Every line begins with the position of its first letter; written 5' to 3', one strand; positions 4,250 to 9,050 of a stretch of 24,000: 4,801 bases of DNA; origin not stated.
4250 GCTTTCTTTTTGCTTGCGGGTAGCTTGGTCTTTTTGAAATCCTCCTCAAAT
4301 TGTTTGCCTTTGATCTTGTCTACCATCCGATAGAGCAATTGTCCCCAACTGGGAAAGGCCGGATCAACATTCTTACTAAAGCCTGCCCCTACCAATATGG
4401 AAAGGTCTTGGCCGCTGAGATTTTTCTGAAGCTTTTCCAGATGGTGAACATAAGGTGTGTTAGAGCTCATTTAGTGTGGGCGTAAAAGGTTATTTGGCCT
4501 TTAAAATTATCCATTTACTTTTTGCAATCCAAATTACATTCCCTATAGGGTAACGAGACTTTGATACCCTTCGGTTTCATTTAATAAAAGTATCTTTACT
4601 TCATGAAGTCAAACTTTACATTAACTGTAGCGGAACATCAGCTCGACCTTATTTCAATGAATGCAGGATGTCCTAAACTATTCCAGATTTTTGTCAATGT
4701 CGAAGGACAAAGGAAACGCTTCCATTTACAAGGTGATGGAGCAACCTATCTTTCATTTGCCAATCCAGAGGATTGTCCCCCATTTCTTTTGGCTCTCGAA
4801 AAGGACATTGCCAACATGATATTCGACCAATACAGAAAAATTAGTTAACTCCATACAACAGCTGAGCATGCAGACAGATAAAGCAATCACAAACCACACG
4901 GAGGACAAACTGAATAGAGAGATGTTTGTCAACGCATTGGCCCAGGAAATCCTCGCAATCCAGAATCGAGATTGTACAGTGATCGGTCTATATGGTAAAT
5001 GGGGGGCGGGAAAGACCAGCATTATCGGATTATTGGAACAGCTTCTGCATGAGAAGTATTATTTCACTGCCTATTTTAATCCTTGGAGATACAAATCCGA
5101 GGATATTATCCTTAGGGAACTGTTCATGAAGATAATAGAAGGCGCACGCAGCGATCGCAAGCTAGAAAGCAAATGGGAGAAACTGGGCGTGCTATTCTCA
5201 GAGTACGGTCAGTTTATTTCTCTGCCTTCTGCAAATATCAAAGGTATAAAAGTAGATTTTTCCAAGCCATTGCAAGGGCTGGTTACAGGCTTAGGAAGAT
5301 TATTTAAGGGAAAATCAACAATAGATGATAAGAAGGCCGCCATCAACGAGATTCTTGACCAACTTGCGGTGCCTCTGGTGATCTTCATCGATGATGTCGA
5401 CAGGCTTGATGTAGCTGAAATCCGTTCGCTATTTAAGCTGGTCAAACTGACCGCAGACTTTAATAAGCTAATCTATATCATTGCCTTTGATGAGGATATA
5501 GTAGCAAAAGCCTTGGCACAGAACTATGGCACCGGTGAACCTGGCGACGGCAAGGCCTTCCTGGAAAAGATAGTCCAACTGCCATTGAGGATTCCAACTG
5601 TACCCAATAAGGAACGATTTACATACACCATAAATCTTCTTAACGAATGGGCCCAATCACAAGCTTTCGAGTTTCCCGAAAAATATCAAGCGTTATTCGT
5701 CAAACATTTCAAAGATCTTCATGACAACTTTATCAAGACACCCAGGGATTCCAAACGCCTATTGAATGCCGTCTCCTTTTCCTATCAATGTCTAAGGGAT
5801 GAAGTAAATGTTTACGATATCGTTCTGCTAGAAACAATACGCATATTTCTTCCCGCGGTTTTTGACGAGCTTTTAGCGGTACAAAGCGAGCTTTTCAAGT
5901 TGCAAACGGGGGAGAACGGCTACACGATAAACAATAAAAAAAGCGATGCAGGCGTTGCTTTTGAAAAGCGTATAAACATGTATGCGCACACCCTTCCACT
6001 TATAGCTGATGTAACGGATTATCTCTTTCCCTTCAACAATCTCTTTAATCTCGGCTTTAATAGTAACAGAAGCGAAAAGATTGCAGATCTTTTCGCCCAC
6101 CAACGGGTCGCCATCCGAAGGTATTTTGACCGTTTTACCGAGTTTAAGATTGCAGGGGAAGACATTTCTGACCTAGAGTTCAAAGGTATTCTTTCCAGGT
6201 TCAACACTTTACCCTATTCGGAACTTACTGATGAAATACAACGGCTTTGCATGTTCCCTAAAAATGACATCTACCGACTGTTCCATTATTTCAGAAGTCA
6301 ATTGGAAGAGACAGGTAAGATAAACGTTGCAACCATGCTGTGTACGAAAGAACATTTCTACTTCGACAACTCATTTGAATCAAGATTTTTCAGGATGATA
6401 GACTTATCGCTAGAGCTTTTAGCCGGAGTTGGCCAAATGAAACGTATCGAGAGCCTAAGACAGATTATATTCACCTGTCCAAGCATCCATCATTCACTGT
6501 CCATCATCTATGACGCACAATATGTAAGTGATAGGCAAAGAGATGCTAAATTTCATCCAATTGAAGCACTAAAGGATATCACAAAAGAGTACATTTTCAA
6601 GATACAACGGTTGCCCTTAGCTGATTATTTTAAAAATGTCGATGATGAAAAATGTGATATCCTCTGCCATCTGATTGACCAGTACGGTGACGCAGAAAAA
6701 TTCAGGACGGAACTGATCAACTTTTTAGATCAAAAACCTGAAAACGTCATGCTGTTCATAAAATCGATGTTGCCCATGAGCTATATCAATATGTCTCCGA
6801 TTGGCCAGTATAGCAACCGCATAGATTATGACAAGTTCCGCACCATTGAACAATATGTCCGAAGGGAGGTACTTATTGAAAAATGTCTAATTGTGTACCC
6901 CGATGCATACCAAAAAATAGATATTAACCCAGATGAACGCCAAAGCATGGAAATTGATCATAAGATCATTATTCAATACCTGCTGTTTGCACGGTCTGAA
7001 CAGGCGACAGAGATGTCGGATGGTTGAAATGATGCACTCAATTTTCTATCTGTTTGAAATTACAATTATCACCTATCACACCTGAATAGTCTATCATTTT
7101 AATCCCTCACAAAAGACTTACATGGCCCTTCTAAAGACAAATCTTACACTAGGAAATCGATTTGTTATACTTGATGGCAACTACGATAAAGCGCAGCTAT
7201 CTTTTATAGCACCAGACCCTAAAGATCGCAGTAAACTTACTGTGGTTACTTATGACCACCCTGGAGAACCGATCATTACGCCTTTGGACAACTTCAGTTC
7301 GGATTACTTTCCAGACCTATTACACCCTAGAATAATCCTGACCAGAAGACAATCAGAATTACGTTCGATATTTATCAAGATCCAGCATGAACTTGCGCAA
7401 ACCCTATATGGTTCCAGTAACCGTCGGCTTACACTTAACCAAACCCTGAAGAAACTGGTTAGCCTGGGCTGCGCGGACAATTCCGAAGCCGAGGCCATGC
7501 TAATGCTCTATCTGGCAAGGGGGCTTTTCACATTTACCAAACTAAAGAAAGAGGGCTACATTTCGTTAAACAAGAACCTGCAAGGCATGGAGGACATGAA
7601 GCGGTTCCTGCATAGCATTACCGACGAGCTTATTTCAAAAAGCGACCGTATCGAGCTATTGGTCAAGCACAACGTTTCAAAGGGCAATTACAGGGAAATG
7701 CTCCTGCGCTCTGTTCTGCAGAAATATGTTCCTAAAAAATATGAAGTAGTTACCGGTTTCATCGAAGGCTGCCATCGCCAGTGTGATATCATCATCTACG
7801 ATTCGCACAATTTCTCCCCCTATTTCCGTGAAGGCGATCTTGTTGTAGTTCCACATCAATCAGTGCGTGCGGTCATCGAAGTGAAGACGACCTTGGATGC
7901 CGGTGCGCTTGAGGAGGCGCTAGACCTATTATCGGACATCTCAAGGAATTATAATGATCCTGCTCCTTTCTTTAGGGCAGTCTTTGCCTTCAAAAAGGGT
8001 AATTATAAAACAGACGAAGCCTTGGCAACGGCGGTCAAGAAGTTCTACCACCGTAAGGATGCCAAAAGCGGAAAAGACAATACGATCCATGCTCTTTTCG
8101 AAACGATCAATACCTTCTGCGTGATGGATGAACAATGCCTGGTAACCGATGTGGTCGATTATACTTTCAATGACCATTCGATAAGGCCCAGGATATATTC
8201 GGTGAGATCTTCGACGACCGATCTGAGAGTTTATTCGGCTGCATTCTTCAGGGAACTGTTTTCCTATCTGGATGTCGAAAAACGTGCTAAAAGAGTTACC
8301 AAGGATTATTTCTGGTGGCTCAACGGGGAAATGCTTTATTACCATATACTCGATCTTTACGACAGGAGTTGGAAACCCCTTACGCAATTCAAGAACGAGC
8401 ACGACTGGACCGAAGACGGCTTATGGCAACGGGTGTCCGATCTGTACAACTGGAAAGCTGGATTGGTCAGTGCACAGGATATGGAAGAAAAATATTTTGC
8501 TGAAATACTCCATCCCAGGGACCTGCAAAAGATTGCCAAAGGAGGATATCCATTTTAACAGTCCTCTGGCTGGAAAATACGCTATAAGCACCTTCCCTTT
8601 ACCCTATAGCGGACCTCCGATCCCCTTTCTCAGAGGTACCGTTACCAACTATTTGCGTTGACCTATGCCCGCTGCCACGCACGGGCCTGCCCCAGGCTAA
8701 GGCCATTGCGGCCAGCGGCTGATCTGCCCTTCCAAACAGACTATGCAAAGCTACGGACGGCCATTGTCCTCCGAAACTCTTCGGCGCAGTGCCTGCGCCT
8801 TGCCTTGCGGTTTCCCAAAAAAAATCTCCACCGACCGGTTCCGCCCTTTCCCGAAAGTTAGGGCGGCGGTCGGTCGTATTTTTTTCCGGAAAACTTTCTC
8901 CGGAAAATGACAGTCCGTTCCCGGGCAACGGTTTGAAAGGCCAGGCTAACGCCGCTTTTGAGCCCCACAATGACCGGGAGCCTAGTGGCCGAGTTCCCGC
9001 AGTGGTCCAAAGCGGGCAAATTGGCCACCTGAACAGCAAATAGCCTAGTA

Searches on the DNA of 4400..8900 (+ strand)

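Call 10: search_dna_similar(query=window:4400-8900:+, collection=ecoli_genomes, mode=near)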
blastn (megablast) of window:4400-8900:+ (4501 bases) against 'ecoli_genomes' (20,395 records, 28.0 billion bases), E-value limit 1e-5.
No match.

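Call 11: search_dna_similar(query=window:4400-8900:+, collection=plasmids, mode=near)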
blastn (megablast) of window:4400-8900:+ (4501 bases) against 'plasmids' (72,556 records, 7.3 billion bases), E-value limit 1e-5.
No match.

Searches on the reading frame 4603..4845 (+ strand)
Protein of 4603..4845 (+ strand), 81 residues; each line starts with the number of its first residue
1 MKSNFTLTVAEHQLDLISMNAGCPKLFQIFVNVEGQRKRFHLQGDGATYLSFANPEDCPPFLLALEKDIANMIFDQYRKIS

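Call 7: search_protein_families(library=pfam, proteins=[window:4603-4845:+], max_evalue=0.1)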
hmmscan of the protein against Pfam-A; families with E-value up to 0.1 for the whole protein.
window:4603-4845:+ (81 aa): 0 families

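Call 8: search_protein_families(library=padloc, proteins=[window:4603-4845:+], max_evalue=0.1)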
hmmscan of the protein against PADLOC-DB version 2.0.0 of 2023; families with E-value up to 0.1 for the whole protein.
window:4603-4845:+ (81 aa): 0 families

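Call 9: search_protein_families(library=ncbifam, proteins=[window:4603-4845:+], max_evalue=0.1)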
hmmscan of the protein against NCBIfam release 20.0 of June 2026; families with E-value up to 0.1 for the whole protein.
window:4603-4845:+ (81 aa): 0 families

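Call 60: find_homologous_proteins(query=window:4603-4845:+, max_evalue=0.01)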
Query window:4603-4845:+ (81 aa): 1 proteins with E <= 0.01 among 1 candidates.
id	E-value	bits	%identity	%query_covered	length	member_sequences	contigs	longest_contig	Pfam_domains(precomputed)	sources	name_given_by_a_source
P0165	5.4e-48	178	100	100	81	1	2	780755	-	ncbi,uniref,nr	ncbi:hypothetical protein [Pedobacter chitinilyticus]|uniref:Uncharacterized protein n=1 Tax=Pedobac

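Call 68: search_protein_representatives(protein=window:4603-4845:+)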
Query: 81 residues. Proteins with E-value up to 0.001 (for the whole library): 25; up to 1e-10: 5; up to 1e-30: 0. The best 25 are listed.
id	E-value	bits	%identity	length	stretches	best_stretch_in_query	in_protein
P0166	1.5e-15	72.9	48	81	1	1-75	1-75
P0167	5.1e-13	64.8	46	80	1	2-77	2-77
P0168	2.3e-11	59.5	41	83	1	1-78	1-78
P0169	3.6e-11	58.9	44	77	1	1-76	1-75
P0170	6.8e-11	58.0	38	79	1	1-79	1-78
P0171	1.6e-10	56.9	37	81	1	1-78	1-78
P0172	4.2e-10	55.5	43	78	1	2-71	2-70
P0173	5.7e-10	55.1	47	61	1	19-77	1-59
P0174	9.5e-10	54.4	36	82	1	1-78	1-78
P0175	1.0e-09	54.3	41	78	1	2-78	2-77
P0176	2.7e-09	52.9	39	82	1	1-75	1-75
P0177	5.4e-09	52.0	52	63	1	19-74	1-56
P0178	1.8e-08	50.3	36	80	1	2-74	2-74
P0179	1.1e-07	47.8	34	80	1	3-78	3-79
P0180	2.7e-06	43.4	40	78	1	14-77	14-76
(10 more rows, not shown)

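Call 69: find_encoding_contigs(protein=P0166, flank=6000, max_places=3)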
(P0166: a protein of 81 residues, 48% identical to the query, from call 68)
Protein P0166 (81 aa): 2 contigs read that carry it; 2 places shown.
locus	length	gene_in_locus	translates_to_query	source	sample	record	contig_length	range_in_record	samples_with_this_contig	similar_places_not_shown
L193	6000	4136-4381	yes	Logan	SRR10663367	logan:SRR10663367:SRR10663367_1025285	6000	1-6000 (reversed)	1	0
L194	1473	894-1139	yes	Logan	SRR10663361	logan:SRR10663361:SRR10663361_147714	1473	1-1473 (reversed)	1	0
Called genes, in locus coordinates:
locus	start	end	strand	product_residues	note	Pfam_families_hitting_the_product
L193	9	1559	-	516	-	-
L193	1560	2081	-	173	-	-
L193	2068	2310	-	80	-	-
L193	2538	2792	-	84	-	-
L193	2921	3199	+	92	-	-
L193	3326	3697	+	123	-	-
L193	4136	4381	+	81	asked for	-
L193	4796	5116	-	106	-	-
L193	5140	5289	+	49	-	-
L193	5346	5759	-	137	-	-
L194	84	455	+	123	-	-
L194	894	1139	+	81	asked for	-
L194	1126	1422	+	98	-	-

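Call 70: find_encoding_contigs(protein=P0167, flank=6000, max_places=4)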
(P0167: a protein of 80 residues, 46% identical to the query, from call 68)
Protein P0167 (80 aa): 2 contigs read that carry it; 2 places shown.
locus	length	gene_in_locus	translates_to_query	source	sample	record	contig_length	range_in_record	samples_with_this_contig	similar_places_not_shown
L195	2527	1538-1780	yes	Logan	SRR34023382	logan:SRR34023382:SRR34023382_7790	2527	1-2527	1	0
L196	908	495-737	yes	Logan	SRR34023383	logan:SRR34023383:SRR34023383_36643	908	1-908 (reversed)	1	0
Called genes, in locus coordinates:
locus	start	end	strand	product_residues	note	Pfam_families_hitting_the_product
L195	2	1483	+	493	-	?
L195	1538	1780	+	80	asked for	-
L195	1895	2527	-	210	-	?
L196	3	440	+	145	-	?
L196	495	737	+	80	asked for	-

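Call 71: search_protein_families(library=pfam, proteins=[L195:2-1480:+, L195:1895-2527:-, L193:9-1556:-, L193:1560-2078:-, L193:3326-3694:+, L193:4796-5113:-, L193:5346-5756:-, L193:2921-3196:+], max_evalue=0.01)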
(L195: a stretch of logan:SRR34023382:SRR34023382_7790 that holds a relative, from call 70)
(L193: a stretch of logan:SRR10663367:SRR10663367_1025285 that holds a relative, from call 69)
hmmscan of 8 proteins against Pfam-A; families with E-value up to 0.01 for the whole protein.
L195:2-1480:+ (493 aa): 3 families
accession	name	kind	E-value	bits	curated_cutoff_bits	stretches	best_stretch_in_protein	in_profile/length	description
PF17657.6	DNA_pol3_finger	-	9.2e-42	142.6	22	1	1-120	48-166/166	Bacterial DNA polymerase III alpha subunit finger domain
PF14579.12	HHH_6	-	7.5e-16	58.6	25.6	1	193-282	1-90/90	Helix-hairpin-helix motif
PF01336.31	tRNA_anti-codon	-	7.1e-09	35.9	27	1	365-436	2-72/75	OB-fold nucleic acid binding domain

L195:1895-2527:- (210 aa): 0 families

L193:9-1556:- (515 aa): 0 families

L193:1560-2078:- (172 aa): 1 family
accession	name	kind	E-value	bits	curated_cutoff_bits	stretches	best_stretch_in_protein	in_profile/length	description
PF03168.19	LEA_2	-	0.0011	19.9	25.4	1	60-148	2-82/98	Late embryogenesis abundant protein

L193:3326-3694:+ (123 aa): 0 families

L193:4796-5113:- (105 aa): 0 families

L193:5346-5756:- (136 aa): 0 families

L193:2921-3196:+ (92 aa): 0 families
